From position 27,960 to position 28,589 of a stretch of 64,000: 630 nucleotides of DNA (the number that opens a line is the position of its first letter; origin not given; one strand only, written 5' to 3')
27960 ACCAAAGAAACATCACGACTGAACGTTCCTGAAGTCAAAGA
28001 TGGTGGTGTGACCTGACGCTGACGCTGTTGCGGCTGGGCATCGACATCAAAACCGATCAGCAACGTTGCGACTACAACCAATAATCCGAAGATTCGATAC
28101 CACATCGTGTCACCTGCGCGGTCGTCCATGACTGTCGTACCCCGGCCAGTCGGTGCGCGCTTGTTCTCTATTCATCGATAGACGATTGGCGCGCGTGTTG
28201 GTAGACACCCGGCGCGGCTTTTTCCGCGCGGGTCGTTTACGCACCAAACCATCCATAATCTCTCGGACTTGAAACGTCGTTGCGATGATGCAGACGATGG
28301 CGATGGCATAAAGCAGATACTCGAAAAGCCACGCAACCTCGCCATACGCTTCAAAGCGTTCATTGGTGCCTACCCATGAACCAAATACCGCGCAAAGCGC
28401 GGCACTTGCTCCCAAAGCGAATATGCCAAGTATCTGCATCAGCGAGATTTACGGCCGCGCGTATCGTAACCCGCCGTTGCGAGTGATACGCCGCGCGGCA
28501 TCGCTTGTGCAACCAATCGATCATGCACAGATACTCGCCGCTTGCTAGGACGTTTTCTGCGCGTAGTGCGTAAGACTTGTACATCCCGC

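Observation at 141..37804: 37-kb minus-strand super-operon has no recognisable capsid, portal, terminase, tail or T4SS gene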

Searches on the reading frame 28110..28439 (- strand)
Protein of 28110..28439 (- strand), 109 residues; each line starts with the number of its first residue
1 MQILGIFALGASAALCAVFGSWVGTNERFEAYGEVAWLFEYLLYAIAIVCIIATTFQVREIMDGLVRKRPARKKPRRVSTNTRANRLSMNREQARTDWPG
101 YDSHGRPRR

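Call 8: search_protein_families(library=pfam, proteins=[window:28110-28439:-], max_evalue=0.01)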
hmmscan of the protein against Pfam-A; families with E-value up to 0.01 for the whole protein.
window:28110-28439:- (109 aa): 0 families

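Call 31: search_protein_families(library=phrogs, proteins=[window:28110-28439:-], max_evalue=0.1)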
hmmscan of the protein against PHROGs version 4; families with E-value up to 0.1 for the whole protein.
window:28110-28439:- (109 aa): 1 family
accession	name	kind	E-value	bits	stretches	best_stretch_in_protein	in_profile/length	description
phrog_35160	-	unknown function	0.012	16.6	1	28-87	30-88/98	-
